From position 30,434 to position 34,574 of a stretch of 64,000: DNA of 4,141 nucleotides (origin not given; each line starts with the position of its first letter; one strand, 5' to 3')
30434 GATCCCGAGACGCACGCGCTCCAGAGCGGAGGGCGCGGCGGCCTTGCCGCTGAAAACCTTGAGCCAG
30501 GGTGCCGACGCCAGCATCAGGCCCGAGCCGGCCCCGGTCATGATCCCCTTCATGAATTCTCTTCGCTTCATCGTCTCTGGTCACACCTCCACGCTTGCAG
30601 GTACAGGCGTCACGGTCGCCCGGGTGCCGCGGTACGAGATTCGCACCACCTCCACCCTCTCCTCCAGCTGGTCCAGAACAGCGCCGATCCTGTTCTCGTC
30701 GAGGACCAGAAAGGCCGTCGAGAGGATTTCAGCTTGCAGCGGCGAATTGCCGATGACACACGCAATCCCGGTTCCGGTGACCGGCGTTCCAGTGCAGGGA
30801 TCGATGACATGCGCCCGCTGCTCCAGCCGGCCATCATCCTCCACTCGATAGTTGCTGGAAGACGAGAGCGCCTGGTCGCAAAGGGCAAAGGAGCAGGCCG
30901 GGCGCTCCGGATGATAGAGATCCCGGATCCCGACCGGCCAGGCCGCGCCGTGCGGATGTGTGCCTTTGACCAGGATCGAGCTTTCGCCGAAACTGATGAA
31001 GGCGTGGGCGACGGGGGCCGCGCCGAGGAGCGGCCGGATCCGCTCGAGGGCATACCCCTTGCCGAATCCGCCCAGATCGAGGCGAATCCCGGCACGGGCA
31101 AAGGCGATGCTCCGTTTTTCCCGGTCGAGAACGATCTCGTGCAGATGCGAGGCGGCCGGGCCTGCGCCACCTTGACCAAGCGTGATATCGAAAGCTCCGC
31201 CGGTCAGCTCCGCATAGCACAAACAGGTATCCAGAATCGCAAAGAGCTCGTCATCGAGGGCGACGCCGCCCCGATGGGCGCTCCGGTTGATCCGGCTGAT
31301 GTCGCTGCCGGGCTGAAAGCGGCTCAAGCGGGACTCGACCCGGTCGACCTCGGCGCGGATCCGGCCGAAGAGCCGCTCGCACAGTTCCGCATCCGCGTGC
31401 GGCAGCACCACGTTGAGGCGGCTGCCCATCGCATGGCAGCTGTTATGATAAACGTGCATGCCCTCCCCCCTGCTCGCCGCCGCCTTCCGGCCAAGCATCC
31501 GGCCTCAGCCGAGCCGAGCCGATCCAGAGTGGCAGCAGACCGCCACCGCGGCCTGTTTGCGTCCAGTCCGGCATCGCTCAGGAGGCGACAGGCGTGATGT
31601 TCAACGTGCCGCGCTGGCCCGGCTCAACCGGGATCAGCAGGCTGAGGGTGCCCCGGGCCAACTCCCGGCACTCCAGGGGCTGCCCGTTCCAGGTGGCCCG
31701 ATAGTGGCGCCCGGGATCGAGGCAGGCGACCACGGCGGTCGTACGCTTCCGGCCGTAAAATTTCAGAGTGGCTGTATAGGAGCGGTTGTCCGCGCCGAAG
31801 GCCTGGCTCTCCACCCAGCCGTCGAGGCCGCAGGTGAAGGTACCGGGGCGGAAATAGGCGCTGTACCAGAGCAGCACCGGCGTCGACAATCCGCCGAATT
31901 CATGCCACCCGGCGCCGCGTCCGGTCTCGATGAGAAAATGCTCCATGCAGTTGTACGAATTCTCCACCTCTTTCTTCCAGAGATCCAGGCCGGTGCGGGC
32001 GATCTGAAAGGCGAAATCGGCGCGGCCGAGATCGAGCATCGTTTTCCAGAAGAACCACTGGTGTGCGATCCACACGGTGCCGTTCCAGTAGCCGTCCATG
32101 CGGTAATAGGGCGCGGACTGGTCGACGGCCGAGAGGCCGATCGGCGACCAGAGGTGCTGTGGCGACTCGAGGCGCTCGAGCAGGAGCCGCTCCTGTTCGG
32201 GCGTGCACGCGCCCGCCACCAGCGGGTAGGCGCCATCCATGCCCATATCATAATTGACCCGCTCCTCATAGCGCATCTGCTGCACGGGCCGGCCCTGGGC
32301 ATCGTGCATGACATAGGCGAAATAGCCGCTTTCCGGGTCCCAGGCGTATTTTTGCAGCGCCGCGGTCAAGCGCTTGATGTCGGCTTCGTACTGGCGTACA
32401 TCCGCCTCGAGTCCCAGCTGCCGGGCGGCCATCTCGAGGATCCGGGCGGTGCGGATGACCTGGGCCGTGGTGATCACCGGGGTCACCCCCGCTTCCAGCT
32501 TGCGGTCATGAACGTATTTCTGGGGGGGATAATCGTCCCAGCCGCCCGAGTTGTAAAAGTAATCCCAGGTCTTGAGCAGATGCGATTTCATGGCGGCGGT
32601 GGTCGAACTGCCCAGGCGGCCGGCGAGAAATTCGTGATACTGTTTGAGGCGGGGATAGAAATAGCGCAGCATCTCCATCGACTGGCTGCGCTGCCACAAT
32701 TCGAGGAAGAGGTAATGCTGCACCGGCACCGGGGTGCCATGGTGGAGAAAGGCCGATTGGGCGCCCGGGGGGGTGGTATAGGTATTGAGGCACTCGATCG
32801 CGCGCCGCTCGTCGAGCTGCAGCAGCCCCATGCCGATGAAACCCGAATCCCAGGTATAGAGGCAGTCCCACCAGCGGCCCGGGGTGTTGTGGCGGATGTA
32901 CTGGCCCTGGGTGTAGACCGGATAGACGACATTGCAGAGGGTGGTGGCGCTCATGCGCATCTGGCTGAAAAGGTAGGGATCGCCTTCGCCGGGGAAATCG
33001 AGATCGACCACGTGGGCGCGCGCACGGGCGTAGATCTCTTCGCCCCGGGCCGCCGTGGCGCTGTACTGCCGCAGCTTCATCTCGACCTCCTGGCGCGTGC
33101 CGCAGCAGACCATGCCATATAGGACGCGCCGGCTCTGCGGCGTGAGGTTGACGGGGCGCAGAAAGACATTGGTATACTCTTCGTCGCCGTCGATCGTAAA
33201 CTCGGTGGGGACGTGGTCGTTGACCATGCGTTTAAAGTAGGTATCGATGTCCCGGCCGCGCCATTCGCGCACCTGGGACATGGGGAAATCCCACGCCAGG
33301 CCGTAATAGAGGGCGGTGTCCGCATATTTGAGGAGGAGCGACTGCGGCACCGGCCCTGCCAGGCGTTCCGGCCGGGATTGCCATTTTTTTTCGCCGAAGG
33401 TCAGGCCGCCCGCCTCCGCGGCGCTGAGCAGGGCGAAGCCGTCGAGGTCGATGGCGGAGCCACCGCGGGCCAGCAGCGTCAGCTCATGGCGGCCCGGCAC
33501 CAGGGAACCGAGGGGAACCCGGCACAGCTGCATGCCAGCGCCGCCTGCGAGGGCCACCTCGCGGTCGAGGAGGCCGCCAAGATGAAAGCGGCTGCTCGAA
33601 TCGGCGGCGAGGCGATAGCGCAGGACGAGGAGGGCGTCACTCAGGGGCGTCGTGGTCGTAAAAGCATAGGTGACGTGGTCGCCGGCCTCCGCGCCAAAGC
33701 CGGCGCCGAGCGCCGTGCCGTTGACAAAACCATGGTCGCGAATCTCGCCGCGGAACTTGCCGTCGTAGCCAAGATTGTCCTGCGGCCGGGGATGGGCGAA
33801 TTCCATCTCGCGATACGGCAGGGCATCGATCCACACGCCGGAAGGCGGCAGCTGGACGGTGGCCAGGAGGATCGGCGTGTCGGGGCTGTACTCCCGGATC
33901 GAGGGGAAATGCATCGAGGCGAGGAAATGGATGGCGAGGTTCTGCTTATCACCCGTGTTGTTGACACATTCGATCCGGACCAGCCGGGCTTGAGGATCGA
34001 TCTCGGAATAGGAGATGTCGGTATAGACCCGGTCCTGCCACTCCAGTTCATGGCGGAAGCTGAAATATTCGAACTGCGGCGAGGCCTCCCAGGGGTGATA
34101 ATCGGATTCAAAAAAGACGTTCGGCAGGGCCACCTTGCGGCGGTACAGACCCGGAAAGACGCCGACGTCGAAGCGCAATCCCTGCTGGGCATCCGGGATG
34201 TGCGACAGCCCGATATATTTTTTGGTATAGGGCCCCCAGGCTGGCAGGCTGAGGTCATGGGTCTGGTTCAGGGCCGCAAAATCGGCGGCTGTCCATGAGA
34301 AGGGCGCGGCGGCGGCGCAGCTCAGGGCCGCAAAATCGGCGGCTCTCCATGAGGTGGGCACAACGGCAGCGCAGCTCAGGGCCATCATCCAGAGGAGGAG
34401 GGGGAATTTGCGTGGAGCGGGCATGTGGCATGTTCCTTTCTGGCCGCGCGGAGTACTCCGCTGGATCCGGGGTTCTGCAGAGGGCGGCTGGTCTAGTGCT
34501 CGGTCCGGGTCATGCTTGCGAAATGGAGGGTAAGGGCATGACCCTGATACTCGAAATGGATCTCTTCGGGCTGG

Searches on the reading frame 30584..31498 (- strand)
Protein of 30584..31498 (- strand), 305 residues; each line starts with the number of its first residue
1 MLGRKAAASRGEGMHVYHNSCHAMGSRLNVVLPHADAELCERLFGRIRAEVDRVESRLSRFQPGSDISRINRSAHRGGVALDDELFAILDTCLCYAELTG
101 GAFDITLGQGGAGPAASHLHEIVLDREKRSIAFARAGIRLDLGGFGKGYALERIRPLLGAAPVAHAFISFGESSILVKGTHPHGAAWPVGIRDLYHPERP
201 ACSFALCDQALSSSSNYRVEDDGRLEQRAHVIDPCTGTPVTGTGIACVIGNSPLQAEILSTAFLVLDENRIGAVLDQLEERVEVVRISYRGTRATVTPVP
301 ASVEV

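Call 3: search_protein_families(library=pfam, proteins=[window:30584-31498:-], max_evalue=0.01)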
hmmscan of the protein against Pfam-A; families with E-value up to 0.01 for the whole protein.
window:30584-31498:- (305 aa): 1 family
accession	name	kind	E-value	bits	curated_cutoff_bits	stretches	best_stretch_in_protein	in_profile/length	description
PF02424.20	ApbE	-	3.8e-44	151.7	25.6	1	24-284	1-264/266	ApbE family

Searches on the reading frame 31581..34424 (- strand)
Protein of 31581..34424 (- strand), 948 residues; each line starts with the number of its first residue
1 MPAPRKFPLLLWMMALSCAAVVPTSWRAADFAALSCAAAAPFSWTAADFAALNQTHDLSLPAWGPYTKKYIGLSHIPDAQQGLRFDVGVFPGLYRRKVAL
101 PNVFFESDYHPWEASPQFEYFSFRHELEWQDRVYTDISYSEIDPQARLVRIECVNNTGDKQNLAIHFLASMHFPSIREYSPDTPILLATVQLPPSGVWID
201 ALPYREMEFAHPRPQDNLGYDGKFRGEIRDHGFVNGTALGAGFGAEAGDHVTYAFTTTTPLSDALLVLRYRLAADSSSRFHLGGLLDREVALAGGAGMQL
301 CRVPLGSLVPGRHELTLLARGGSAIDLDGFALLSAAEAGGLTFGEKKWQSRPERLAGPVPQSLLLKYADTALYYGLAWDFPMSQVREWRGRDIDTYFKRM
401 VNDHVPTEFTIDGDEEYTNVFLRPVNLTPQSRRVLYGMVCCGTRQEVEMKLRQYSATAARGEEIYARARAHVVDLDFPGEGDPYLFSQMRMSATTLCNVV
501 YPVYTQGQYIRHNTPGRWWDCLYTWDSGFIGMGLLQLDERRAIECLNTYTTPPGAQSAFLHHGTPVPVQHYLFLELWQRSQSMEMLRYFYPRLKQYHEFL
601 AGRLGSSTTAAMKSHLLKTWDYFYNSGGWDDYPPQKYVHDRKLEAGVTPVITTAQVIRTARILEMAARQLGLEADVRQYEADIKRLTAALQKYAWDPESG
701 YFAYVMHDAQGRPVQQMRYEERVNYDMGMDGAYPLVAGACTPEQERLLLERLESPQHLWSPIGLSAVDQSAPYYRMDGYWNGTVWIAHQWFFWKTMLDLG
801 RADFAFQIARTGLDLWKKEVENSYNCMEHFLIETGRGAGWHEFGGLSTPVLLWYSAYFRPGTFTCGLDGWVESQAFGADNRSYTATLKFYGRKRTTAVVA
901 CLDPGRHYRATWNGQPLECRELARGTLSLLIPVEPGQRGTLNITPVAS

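Call 3: search_protein_families(library=pfam, proteins=[window:31581-34424:-], max_evalue=0.01)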
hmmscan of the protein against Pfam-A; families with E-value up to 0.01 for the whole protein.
window:31581-34424:- (948 aa): 4 families
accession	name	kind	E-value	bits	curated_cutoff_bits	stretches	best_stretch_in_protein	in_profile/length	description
PF22422.2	MGH1-like_GH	-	1.5e-29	104.1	27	1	524-843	6-353/356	Mannosylglycerate hydrolase MGH1-like glycoside hydrolase domain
PF03200.22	Glyco_hydro_63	-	4.7e-10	39.3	22.4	1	580-852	182-488/492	Glycosyl hydrolase family 63 C-terminal domain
PF17389.8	Bac_rhamnosid6H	-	7.7e-05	22.6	24.5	1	575-708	109-219/339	Bacterial alpha-L-rhamnosidase 6 hairpin glycosidase domain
PF01204.24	Trehalase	-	9.2e-05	21.9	21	1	656-836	313-482/512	Trehalase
